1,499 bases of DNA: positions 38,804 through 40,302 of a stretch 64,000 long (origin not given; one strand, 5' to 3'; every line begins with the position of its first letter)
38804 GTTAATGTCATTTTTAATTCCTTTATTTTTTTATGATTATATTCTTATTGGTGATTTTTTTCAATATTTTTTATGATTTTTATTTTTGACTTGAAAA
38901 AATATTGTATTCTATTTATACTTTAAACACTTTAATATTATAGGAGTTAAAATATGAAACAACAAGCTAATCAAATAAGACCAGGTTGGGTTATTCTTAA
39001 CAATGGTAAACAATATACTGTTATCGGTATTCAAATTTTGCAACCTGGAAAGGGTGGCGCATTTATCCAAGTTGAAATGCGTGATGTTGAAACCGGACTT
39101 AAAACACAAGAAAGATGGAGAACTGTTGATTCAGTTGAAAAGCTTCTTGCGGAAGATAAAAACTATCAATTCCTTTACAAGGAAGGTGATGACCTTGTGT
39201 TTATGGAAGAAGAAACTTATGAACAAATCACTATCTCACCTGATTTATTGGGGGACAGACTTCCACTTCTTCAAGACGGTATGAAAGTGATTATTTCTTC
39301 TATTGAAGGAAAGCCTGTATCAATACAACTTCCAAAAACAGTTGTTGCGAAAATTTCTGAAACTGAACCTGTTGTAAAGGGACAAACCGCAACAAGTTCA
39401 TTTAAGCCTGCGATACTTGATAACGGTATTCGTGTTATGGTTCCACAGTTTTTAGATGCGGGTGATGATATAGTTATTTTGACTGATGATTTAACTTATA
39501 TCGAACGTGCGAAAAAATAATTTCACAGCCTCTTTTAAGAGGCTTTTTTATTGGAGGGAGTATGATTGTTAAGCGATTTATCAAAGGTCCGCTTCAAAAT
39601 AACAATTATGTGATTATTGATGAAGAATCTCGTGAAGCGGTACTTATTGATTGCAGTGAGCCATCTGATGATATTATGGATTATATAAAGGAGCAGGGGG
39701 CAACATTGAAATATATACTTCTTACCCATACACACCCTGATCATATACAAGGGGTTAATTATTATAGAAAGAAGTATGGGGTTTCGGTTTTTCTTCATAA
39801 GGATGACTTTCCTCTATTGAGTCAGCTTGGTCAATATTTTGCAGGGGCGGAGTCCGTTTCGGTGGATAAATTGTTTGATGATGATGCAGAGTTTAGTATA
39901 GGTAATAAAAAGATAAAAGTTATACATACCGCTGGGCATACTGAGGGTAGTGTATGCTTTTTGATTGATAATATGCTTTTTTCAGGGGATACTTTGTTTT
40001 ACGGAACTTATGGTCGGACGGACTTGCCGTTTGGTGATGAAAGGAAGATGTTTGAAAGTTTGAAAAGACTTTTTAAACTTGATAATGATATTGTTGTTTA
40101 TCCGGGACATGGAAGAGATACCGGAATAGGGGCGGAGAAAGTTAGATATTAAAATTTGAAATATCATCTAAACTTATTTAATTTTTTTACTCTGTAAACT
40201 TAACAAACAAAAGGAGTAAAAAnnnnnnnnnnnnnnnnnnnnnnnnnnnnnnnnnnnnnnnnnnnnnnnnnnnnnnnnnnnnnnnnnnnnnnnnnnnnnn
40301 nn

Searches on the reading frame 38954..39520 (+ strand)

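Call 32: search_protein_families(library=pfam, proteins=[window:38954-39520:+], max_evalue=0.01)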
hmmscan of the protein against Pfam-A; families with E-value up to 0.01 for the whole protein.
window:38954-39520:+ (188 aa): 3 families
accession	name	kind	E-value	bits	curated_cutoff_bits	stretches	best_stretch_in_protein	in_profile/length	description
PF09285.17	Elong-fact-P_C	-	1.8e-20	72.8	25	1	130-185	1-56/56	Elongation factor P, C-terminal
PF01132.26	EFP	-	2e-20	72.9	27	1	69-122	1-54/54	Elongation factor P (EF-P) OB domain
PF08207.18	EFP_N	-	1.2e-17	64.1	23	1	5-61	2-58/58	Elongation factor P (EF-P) KOW-like domain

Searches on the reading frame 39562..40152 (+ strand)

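Call 32: search_protein_families(library=pfam, proteins=[window:39562-40152:+], max_evalue=0.01)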
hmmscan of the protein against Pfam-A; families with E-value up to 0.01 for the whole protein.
window:39562-40152:+ (196 aa): 3 families
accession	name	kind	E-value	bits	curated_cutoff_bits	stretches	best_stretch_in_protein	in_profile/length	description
PF00753.33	Lactamase_B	-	2e-31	109.9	22.7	1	9-183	2-196/196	Metallo-beta-lactamase superfamily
PF12706.13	Lactamase_B_2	-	4.8e-07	30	27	1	27-144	3-143/200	Beta-lactamase superfamily domain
PF19583.5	ODP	-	1.4e-06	28.7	27.2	1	11-144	1-136/194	ODP family beta lactamase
